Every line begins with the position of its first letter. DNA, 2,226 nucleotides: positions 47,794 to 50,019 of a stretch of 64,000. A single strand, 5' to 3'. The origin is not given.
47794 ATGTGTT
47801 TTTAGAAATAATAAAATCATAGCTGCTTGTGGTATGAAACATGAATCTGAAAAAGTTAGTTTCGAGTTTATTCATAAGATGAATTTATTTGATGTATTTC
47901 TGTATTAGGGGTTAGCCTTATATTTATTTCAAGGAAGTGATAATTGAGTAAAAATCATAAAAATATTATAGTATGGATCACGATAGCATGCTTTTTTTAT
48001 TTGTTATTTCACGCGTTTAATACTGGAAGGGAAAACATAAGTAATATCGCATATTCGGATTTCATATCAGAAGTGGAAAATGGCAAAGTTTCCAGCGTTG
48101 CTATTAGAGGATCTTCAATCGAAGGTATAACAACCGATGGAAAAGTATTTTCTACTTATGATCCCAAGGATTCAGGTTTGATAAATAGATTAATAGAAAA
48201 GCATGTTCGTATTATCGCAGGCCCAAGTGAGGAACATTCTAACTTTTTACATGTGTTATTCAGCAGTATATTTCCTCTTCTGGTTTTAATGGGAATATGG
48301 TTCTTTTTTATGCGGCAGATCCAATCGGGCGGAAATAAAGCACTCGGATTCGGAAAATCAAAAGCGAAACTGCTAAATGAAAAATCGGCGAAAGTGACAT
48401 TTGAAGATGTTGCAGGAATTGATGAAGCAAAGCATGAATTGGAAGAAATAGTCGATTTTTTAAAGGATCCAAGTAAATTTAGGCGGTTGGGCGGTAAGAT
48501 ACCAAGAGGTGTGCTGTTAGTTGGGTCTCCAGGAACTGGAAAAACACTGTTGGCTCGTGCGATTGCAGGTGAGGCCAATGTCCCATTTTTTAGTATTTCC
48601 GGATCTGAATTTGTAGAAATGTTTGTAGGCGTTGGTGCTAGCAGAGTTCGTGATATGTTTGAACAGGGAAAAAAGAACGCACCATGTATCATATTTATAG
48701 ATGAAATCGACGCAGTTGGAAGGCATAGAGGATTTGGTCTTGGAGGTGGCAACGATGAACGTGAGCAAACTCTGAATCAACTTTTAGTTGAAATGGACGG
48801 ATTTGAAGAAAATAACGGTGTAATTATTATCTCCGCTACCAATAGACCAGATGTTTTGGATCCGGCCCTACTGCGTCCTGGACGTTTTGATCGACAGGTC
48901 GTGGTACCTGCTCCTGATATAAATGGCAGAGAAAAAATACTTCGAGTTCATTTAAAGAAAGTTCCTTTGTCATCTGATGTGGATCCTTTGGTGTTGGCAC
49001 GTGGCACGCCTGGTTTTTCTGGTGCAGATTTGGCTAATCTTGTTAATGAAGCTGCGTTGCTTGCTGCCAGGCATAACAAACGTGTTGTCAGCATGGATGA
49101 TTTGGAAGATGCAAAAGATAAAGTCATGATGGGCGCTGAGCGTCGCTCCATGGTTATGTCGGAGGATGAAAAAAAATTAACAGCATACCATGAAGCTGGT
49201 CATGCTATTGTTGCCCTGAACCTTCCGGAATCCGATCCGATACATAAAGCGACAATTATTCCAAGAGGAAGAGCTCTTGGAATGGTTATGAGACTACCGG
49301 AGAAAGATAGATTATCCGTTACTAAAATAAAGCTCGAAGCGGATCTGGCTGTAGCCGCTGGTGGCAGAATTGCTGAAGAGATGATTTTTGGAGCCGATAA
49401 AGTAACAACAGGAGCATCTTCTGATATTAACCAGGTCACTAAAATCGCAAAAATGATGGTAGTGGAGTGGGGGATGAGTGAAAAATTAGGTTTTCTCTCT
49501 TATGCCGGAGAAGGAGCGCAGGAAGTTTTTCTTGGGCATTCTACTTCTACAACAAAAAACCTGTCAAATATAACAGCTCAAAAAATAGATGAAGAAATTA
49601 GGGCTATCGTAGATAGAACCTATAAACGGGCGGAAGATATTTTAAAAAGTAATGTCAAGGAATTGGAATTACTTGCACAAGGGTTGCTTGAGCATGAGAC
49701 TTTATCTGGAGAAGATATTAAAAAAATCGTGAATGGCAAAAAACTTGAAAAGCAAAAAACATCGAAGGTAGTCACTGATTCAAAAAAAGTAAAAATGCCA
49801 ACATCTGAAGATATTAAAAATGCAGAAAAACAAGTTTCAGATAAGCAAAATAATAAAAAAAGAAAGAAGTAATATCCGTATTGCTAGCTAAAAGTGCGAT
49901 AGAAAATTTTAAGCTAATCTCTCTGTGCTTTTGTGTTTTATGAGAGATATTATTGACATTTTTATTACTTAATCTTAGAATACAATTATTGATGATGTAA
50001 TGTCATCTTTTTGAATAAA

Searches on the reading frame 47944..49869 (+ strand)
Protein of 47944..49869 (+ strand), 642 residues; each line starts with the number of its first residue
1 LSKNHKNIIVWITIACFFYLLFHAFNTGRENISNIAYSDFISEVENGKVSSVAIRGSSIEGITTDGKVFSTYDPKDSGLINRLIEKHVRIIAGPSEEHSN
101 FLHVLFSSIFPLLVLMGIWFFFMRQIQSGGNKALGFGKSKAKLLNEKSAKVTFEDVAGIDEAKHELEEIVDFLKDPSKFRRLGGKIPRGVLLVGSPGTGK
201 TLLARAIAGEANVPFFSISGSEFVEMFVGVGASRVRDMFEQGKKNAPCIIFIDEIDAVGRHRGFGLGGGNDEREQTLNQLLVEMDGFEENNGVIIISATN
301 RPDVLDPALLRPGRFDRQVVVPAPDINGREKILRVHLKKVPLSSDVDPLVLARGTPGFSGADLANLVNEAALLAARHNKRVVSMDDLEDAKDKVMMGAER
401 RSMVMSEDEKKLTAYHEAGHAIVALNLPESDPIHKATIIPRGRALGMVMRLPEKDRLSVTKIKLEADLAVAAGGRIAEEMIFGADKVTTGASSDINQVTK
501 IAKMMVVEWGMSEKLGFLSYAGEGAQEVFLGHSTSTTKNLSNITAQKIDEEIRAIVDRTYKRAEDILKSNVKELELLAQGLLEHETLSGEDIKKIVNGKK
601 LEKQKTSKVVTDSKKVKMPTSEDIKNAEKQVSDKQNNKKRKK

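Call 70: list_cluster_members(proteins=[window:47944-49869:+, window:50108-52009:+, window:2035-3210:-, window:5044-5769:-, window:4012-4206:+, window:8220-8708:-, window:6115-6660:-, window:21450-23744:-, window:9657-10160:+, window:26955-28466:+])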
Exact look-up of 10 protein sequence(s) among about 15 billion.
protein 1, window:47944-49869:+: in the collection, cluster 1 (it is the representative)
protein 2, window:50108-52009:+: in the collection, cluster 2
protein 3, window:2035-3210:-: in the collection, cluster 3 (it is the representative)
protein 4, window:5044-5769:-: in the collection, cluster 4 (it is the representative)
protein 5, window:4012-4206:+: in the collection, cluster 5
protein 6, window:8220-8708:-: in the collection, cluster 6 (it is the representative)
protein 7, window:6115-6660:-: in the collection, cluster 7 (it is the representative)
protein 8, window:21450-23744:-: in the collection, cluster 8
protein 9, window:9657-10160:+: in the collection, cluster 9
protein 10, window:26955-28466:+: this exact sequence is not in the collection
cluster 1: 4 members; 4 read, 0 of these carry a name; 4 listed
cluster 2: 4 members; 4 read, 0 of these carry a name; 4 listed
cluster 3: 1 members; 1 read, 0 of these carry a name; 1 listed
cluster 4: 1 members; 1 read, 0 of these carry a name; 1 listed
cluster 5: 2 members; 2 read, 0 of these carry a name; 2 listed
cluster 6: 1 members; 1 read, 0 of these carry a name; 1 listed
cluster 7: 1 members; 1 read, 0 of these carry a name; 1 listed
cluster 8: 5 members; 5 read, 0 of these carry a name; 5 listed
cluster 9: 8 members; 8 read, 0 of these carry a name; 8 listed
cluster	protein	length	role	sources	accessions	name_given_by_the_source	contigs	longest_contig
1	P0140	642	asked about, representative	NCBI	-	-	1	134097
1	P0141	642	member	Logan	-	-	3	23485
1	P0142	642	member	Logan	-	-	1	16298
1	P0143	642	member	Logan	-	-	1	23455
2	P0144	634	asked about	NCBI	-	-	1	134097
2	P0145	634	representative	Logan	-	-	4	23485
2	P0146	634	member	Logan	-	-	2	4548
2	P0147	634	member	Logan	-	-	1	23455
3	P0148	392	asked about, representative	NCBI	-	-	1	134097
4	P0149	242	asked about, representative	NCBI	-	-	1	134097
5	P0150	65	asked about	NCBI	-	-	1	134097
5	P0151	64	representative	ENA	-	-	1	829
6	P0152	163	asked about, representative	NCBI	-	-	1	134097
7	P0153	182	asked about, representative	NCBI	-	-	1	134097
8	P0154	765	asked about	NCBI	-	-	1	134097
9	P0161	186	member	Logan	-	-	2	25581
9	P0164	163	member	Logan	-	-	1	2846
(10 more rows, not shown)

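Call 71: find_encoding_contigs(protein=P0161, flank=10000, max_places=4)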
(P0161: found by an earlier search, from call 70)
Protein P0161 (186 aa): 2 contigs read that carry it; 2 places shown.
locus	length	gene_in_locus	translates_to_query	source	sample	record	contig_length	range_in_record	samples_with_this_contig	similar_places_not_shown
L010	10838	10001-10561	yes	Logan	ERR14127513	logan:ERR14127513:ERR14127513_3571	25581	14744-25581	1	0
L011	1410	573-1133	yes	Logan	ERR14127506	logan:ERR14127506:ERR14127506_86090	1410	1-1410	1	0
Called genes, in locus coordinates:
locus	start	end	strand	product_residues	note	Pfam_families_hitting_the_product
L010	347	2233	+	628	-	PF00580:UvrD-helicase, PF13245:AAA_19, PF13604:AAA_30 (faint), PF13361:UvrD_C, PF13538:UvrD_C_2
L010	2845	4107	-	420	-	PF00512:HisKA (weak), PF02518:HATPase_c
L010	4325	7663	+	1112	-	PF00196:GerE, PF00931:NB-ARC, PF13424:TPR_12 (faint)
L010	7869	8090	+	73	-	-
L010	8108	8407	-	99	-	PF05402:PqqD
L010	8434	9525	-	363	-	PF13353:Fer4_12 (weak), PF04055:Radical_SAM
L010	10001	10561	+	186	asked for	PF00578:AhpC-TSA, PF08534:Redoxin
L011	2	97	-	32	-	?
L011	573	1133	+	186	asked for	PF00578:AhpC-TSA, PF08534:Redoxin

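Call 80: find_encoding_contigs(protein=P0164, flank=10000, max_places=3)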
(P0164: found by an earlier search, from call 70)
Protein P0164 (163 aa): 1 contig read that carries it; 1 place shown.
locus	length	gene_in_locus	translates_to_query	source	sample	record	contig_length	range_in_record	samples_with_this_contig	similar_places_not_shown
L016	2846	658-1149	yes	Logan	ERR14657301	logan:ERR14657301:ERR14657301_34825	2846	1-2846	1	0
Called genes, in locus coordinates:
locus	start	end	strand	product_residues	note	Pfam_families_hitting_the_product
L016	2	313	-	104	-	?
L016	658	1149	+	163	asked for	PF00578:AhpC-TSA, PF08534:Redoxin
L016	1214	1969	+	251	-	PF01863:YgjP-like, PF08325:WLM (weak)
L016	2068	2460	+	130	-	PF00639:Rotamase, PF13616:Rotamase_3, PF13145:Rotamase_2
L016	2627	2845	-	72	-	?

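Call 89: find_encoding_contigs(protein=P0151, flank=5000, max_places=3)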
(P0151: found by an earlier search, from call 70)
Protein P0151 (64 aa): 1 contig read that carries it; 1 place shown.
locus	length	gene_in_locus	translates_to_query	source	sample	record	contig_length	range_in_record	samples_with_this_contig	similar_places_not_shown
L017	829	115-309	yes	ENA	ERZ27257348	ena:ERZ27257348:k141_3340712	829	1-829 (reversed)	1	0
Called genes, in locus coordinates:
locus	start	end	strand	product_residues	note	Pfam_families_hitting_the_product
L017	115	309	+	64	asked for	PF05930:Phage_AlpA, PF12728:HTH_17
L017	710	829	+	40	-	?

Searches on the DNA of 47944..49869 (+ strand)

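Call 86: search_rna_families(sources=[L016, L001], threshold=gathering)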
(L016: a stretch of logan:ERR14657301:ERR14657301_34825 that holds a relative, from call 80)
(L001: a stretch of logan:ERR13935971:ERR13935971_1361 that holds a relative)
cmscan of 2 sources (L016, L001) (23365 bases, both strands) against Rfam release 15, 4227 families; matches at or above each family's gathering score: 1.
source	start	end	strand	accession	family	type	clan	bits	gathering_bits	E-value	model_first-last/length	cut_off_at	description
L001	9117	9189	+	RF00005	tRNA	Gene; tRNA;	CL00001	64.7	29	3.3e-12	1-71/71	no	tRNA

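Call 87: search_rna_families(source=L016, threshold=evalue, max_evalue=1)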
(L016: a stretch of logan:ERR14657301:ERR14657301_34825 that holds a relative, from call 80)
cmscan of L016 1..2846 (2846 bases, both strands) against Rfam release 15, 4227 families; matches with E-value up to 1: 0.
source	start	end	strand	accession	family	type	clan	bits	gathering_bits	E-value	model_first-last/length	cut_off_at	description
